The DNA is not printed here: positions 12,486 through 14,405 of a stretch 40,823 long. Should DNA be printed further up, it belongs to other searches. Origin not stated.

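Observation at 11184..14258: Opine-dehydrogenase-like gene coupled to a 540-aa B12-domain protein of unknown function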

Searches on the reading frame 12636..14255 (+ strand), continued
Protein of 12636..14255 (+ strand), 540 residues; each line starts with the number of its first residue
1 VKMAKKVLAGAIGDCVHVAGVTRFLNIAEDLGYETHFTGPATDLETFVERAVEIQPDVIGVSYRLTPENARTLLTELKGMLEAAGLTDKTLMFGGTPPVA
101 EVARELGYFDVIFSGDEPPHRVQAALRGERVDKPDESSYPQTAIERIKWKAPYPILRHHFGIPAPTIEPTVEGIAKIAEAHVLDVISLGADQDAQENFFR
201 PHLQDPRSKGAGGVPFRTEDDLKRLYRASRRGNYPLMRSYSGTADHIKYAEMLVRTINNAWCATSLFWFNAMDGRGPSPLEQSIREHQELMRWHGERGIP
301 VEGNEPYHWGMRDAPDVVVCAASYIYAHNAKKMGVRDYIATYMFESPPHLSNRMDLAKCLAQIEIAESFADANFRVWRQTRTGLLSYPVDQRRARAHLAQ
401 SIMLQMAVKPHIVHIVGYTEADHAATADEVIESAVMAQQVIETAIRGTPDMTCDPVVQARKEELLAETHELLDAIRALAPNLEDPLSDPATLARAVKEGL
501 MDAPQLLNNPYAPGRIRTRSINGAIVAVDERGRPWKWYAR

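Call 45: search_solved_structures(query=A2, max_evalue=10, show_alignments=5)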
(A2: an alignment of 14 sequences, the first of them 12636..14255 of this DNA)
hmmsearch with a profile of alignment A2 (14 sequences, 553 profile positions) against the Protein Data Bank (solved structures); distinct sequences matched with E-value up to 10: 17.
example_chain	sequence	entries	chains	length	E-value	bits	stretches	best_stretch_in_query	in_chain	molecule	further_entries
4jgi_A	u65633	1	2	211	2.4e-05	25.9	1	4-103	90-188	Putative uncharacterized protein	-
7xcn_M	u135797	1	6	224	0.00019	22.9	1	28-107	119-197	Trimethylamine methyltransferase corrinoid protein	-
2yxb_A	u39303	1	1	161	0.0012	20.4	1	5-137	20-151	Coenzyme B12-dependent mutase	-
3kow_A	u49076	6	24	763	0.0091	17.4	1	4-136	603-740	D-ornithine aminomutase E component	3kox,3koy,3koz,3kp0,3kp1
1y80_A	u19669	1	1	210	0.01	17.3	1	26-94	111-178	Predicted cobalamin binding protein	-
1be1_A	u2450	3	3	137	0.015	16.7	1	2-100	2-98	GLUTAMATE MUTASE | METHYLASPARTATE MUTASE S CHAIN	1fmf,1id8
9cbo_A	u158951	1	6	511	0.16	13.3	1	26-64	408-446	Methionine synthase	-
9cbq_A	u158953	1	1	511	0.17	13.3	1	26-64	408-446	Methionine synthase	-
8ssd_A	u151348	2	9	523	0.22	12.9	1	26-64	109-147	Methionine synthase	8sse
8j2w_A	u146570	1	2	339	0.25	12.7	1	6-64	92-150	Cobalamin-binding protein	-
8j2x_A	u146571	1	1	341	0.25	12.7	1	6-64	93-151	Cobalamin-binding protein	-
5l3s_B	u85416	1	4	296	0.28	12.5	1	87-170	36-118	Signal recognition particle receptor FtsY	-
5l3w_A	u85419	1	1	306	0.3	12.4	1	87-170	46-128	Signal recognition particle receptor FtsY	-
9cbr_A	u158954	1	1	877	0.36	12.2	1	26-64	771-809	Methionine synthase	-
9cbp_A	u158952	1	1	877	0.4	12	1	26-64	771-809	Methionine synthase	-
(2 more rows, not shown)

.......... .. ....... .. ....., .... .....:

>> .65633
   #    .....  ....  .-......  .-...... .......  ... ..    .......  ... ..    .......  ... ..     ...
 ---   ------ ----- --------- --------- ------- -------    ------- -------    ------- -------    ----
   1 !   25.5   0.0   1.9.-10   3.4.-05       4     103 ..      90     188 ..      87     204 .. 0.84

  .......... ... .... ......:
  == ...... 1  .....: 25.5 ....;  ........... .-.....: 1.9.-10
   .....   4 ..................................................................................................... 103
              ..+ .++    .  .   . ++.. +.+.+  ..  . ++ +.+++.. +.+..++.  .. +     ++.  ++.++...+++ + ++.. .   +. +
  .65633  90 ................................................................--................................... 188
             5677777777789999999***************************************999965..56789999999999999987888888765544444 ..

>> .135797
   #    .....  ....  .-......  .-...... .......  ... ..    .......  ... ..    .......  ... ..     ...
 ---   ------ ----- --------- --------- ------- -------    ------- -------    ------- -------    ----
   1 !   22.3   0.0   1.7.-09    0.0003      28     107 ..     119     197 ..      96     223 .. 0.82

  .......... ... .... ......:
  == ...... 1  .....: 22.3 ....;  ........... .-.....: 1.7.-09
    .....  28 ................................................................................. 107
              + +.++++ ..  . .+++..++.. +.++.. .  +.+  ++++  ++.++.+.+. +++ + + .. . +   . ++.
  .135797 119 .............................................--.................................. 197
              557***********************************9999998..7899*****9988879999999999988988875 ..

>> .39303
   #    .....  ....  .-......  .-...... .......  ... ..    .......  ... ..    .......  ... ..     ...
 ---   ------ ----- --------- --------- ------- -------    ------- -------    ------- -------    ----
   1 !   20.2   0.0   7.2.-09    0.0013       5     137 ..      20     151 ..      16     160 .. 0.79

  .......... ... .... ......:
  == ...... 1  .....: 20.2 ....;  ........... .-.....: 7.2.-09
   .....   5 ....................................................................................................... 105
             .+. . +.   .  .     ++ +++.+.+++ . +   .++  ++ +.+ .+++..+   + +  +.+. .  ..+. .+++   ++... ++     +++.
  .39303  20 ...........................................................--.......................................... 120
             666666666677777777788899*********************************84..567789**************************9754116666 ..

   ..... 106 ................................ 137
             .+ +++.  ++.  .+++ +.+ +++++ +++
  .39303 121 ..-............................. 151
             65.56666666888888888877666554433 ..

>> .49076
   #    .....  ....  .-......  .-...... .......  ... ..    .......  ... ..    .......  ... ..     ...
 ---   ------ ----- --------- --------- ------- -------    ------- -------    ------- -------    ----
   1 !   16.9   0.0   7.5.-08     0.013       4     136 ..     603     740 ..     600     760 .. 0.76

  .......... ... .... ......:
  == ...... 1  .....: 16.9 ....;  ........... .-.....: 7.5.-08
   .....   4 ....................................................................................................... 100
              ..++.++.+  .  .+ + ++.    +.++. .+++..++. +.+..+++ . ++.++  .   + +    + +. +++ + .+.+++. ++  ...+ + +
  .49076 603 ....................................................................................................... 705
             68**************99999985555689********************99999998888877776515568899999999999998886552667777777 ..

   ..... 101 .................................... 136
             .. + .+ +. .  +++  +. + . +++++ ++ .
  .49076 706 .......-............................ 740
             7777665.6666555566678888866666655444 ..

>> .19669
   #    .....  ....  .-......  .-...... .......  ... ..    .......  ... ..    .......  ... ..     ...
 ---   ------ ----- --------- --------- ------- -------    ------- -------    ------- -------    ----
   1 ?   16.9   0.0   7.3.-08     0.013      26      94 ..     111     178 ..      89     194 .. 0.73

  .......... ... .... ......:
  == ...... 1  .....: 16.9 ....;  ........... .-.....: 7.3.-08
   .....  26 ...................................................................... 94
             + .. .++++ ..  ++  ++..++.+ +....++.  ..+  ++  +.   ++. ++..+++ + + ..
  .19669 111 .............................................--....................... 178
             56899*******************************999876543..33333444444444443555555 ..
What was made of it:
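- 12672..12695 (+): Motif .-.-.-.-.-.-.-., residues 13-20. His17 and Gly20 align with the His and Gly of the DxHxxG cobalt-ligand motif. Cys15 occupies the position of the canonical Asp, and an Asp sits one residue earlier. HMM alignment to 4jgi '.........' (call 45).
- The canonical Asp of DxHxxG is replaced by Cys15 (call 45). The Asp of DxHxxG is replaced by Cys (call 45).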

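Call 64: find_encoding_contigs(protein=P0443, flank=7000, max_places=1)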
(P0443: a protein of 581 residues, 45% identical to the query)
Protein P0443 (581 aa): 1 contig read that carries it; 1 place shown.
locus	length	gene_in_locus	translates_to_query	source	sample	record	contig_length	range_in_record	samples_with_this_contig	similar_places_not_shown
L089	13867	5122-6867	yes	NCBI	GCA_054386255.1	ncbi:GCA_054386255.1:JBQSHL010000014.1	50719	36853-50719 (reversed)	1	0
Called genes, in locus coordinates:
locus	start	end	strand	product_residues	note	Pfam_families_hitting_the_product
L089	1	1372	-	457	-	PF00128:Alpha-amylase (weak)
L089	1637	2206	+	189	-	-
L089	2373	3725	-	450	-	PF06050:HGD-D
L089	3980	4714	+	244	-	-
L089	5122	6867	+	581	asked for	PF02310:B12-binding (weak), PF06368:Met_asp_mut_E (weak)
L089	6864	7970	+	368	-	PF01210:NAD_Gly3P_dh_N, PF02558:ApbA, PF03807:F420_oxidored (weak), PF02317:Octopine_DH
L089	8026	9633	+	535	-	PF07690:MFS_1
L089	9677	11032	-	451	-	PF06050:HGD-D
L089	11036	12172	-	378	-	PF06050:HGD-D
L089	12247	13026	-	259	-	PF01869:BcrAD_BadFG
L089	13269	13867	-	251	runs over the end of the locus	PF01988:VIT1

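Call 65: find_encoding_contigs(protein=P0475, flank=7000, max_places=1)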
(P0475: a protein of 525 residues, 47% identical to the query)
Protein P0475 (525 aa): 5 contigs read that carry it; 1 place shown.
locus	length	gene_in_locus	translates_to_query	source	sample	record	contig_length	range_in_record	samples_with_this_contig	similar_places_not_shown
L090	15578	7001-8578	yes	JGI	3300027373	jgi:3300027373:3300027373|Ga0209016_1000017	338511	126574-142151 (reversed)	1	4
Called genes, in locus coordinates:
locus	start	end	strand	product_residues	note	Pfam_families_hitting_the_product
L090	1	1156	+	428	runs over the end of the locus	PF04143:Sulf_transp, PF00581:Rhodanese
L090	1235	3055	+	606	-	-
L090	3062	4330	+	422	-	PF01306:LacY_symp, PF07690:MFS_1, PF00083:Sugar_tr, PF05977:MFS_3, PF12832:MFS_1_like, PF07690:MFS_1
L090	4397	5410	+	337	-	PF00356:LacI, PF00532:Peripla_BP_1, PF13407:Peripla_BP_4, PF13377:Peripla_BP_3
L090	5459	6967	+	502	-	PF13522:GATase_6, PF13537:GATase_7, PF00733:Asn_synthase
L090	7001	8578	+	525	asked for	PF02310:B12-binding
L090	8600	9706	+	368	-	PF01210:NAD_Gly3P_dh_N, PF03446:NAD_binding_2 (weak), PF02317:Octopine_DH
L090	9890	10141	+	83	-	PF00578:AhpC-TSA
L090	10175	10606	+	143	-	PF00578:AhpC-TSA, PF08534:Redoxin, PF10417:1-cysPrx_C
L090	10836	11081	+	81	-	PF04023:FeoA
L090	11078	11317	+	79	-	PF04023:FeoA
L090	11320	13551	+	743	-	PF01926:MMR_HSR1, PF02421:FeoB_N, PF09439:SRPRB (weak), PF17910:FeoB_Cyto, PF07670:Gate, PF07664:FeoB_C, PF07670:Gate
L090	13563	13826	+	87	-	PF09012:FeoC (weak)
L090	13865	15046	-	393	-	PF10509:GalKase_gal_bdg, PF00288:GHMP_kinases_N, PF08544:GHMP_kinases_C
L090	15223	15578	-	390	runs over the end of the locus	PF00364:Biotin_lipoyl (faint), PF25917:BSH_RND (weak), PF25973:BSH_CzcB (weak)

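Call 66: find_encoding_contigs(protein=P0501, flank=7000, max_places=1)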
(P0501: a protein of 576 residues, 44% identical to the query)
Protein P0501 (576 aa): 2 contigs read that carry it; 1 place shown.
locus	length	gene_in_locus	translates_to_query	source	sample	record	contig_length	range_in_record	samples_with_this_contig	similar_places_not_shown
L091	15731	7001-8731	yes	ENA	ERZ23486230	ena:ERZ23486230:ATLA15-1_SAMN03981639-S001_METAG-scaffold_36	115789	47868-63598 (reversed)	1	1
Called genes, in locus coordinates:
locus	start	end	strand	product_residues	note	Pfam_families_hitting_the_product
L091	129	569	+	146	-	PF13404:HTH_AsnC-type, PF13412:HTH_24, PF01037:AsnC_trans_reg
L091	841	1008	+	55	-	-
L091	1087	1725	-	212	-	-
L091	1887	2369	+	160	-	PF09834:DUF2061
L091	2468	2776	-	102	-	-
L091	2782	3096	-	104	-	PF01253:SUI1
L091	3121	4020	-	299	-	PF00382:TFIIB, PF01857:RB_B (faint), PF00382:TFIIB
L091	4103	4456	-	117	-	PF12840:HTH_20, PF01022:HTH_5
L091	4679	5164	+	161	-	PF00582:Usp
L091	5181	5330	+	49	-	-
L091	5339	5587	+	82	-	PF03477:ATP-cone (weak)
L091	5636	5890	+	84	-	PF21838:DUF6897 (weak)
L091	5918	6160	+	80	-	PF02150:Zn_ribbon_RPB9 (weak)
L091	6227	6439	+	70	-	PF04758:Ribosomal_S30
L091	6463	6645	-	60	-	-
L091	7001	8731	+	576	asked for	PF02310:B12-binding (weak), PF06368:Met_asp_mut_E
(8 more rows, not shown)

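Call 67: predict_structure(alignment_id=A3)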
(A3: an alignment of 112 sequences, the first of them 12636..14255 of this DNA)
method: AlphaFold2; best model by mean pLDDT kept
length: 540 residues; sequences in the alignment: 112
mean_pLDDT: 93.0   pTM: 0.89
mean pLDDT of the five models: 93.0, 92.6, 92.5, 91.5, 91.1
residues with pLDDT >= 90: 435; 70-90: 89; 50-70: 15; < 50: 1
segments of 3 or more residues with pLDDT < 50: none
pLDDT, mean of each block of 10 residues (from residue 1): 84 90 92 95 96 97 94 97 95 94 95 86 86 82 96 95 89 97 93 87 81 83 98 94 90 97 93 91 97 97 93 96 98 98 89 97 98 98 74 91 97 90 83 96 93 98 98 98 98 98 95 96 95 93
secondary structure, 60 per line:
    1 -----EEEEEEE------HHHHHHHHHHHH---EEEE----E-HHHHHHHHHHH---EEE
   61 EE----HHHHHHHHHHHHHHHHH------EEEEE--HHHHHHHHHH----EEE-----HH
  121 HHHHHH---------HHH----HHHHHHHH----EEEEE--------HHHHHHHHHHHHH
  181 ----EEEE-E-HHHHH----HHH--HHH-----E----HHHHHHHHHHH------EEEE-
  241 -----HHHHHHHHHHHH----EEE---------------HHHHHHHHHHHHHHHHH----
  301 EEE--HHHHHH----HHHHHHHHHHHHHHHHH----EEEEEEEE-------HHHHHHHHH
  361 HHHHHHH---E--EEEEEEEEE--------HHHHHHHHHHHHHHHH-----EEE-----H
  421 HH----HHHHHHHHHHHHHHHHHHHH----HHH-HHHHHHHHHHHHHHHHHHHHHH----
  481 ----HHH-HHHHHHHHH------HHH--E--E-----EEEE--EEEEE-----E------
elements in order: E6-12 H19-30 E34-37 H44-54 E58-62 H67-83 E90-94 H97-106 E111-113 H119-126 H143-150 E155-159 H168-180 E185-188 H192-196 H219-229 E236-239 H246-257 E262-264 H280-296 E301-303 H306-311 H316-332 E337-344 H352-367 E374-382 H391-406 E412-414 H427-446 H455-476 H489-497 E518-521 E524-528
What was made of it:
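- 12636..14258 (+): Single-chain B12-dependent mutase-like protein (540 aa from the GTG at 12636; 538 aa from the ATG at 12642). It fuses an N-terminal cobalamin-binding Rossmann domain to a C-terminal GlmE-like TIM barrel. AlphaFold2 model with pLDDT 93 and pTM 0.89 (call 67).
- A model with pLDDT 93 (call 67) gives Foldseek top hits that are almost all AdoCbl isomerases.
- Tried and rejected: It was replaced by a 112-sequence model (call 67).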

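Call 70: fold_search(model_id=the predicted structure, library=pdb)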
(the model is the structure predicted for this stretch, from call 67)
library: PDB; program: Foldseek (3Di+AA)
matches with E <= 10: 1635; with E <= 0.001: 85
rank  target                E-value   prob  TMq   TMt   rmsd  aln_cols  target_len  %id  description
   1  6h9e_B                2.6e-15  1.00  0.59  0.65   4.0       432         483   14  Structure of glutamate mutase reconstituted with homo-coenzyme B12 (released 2019-08-14)
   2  1cb7_B                1.2e-14  1.00  0.59  0.66   4.3       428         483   15  GLUTAMATE MUTASE FROM CLOSTRIDIUM COCHLEARIUM RECONSTITUTED WITH METHYL-COBALAMIN (released 2000-02-28)
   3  3kow_B                3.7e-10  1.00  0.52  0.39   4.1       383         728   15  Crystal Structure of ornithine 4,5 aminomutase backsoaked complex (released 2010-01-26)
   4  1xrs_A                6.2e-10  1.00  0.49  0.51  19.5       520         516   13  Crystal structure of Lysine 5,6-Aminomutase in complex with PLP, cobalamin, and 5'-deoxyadenosine (released 2004-11-09)
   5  3kp0_A                2.1e-09  1.00  0.53  0.50   6.2       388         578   15  Crystal Structure of ORNITHINE 4,5 AMINOMUTASE in complex with 2,4-diaminobutyrate (DAB) (Aerobic) (released 2010-01-26)
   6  3kow_A                2.7e-09  1.00  0.49  0.37   3.5       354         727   15  Crystal Structure of ornithine 4,5 aminomutase backsoaked complex (released 2010-01-26)
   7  3kp1_A                3.9e-09  1.00  0.52  0.39   4.4       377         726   15  Crystal structure of ornithine 4,5 aminomutase (Resting State) (released 2010-01-26)
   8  8t0v_A                3.6e-08  1.00  0.51  0.53  10.8       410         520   16  Closed state of lysine 5,6-aminomutase from Thermoanaerobacter tengcongensis (released 2024-07-03)
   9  9q1a_C                4.9e-08  1.00  0.52  0.54  14.8       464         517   14  Open state of lysine 5,6-aminomutase from Thermoanaerobacter tengcongensis (released 2025-09-03)
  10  8gju_L                4.7e-07  1.00  0.45  0.37  10.1       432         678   14  Crystal structure of human methylmalonyl-CoA mutase (MMUT) in complex with methylmalonic acidemia type A protein (MMAA (released 2023-08-09)
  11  8gju_J                5.0e-07  1.00  0.46  0.37   7.3       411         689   15  Crystal structure of human methylmalonyl-CoA mutase (MMUT) in complex with methylmalonic acidemia type A protein (MMAA (released 2023-08-09)
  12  8gju_H                6.9e-07  1.00  0.46  0.37   7.8       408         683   14  Crystal structure of human methylmalonyl-CoA mutase (MMUT) in complex with methylmalonic acidemia type A protein (MMAA (released 2023-08-09)
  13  8gju_K                7.6e-07  1.00  0.44  0.36   9.4       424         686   16  Crystal structure of human methylmalonyl-CoA mutase (MMUT) in complex with methylmalonic acidemia type A protein (MMAA (released 2023-08-09)
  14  4xc8_B                1.7e-06  1.00  0.22  0.11  19.3       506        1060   12  Isobutyryl-CoA mutase fused with bound butyryl-CoA, GDP, and Mg and without cobalamin (apo-IcmF/GDP) (released 2015-02-11)
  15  6oxc_A                1.9e-06  1.00  0.38  0.29  17.3       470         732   13  Structure of Mycobacterium tuberculosis methylmalonyl-CoA mutase with adenosyl cobalamin (released 2019-11-13)
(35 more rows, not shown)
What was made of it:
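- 12651..13013 (+): Cobalamin-binding Rossmann domain, residues about 6-126. There is no four-helix cap domain in front of it. Foldseek TM 0.85 to HCM small subunit 4r3u_C (call 70).
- Closest known: Lysine 5,6-aminomutase. Same: Second-best fold matches (call 70).
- GlmE is first (E 2.6e-15, TM 0.59/0.65), then OraE, KamD, MCM, HCM and IcmF (call 70). OraE and KamD are the second and third best fold matches (call 70). GlmE outranks the aminomutases by five orders of magnitude in E-value (call 70).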

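Call 75: search_dna_similar(query=window:12636-14255:+, collection=plasmids, mode=protein, max_evalue=1e-10, max_rows=20)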
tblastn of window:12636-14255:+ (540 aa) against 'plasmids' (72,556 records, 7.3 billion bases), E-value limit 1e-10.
No match.
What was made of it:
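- Tried and rejected: None were found (call 75).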
